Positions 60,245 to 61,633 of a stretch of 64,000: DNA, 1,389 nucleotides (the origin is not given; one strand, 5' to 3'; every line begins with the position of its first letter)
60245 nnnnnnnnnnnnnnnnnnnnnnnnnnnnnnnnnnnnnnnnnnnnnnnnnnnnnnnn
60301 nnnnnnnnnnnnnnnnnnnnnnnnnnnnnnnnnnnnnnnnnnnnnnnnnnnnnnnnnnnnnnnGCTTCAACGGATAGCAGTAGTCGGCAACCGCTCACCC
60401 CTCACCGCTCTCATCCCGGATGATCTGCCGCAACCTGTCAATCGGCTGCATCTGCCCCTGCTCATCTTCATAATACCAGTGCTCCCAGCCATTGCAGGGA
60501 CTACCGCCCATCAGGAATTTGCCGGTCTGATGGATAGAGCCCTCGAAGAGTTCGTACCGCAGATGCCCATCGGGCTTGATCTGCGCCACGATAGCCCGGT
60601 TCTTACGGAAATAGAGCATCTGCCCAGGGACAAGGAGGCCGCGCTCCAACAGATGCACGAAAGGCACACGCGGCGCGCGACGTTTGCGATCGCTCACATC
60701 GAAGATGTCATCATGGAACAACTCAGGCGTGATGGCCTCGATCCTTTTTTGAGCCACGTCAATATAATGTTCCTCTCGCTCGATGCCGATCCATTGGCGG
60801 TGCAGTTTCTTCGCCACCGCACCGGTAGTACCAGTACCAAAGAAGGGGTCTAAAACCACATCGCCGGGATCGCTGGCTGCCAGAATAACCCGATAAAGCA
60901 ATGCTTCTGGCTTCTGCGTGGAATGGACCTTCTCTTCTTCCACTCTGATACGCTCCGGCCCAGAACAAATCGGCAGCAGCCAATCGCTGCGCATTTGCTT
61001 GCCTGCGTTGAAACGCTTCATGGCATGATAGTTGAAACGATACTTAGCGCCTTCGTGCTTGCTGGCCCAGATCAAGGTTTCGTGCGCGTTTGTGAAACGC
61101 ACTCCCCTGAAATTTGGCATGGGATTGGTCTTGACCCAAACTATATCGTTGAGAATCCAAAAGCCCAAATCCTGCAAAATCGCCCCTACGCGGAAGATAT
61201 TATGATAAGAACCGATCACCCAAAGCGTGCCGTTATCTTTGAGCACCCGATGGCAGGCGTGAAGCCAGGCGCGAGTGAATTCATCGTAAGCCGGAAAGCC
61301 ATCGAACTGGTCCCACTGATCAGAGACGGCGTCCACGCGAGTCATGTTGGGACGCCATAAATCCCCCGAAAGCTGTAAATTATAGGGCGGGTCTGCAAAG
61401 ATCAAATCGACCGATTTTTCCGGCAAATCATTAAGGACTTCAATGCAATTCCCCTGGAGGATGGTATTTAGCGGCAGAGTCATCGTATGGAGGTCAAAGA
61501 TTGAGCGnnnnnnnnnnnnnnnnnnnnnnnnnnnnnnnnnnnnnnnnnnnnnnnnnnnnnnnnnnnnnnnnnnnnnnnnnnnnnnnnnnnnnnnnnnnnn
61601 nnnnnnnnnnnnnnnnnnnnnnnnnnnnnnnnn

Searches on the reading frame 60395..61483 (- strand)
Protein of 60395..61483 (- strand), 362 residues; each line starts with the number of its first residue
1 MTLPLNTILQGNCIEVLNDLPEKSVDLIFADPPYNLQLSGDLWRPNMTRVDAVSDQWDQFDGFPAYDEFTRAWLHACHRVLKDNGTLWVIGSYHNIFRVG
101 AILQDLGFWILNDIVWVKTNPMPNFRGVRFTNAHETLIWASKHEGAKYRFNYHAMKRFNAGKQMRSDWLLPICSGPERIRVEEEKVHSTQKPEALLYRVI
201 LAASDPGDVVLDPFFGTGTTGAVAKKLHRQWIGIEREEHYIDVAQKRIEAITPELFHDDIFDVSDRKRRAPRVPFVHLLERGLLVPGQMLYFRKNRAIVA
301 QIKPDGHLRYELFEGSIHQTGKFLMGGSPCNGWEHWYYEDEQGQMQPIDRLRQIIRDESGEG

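Call 38: search_protein_families(library=pfam, proteins=[window:60395-61483:-], max_evalue=1)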
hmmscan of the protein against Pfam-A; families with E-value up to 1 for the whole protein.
window:60395-61483:- (362 aa): 9 families
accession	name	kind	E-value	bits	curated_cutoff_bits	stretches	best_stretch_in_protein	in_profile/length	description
PF01555.25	N6_N4_Mtase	-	1.6e-67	228.1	26.7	1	25-246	1-221/221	DNA methylase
PF18755.6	RAMA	-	8.4e-12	45.4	35.2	1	264-357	10-103/107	Restriction Enzyme Adenine Methylase Associated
PF01170.24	UPF0020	-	0.0042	17.2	22.3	0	200-220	22-42/197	RMKL-like, methyltransferase domain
PF13649.12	Methyltransf_25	-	0.0058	17.7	27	1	210-264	1-59/97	Methyltransferase domain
PF02086.21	MethyltransfD12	-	0.0076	16.4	22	0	17-36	169-187/253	D12 class N6 adenine-specific DNA methyltransferase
PF03602.21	Cons_hypoth95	-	0.038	14.1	24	1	18-38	105-127/182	Conserved hypothetical protein 95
PF13847.12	Methyltransf_31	-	0.046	13.9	27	1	205-249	2-49/145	Methyltransferase domain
PF02384.22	N6_Mtase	-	0.17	11.6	20.4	1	22-99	123-191/311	N-6 DNA Methylase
PF08241.18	Methyltransf_11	-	0.19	12.8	21.2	0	73-88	79-94/95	Methyltransferase domain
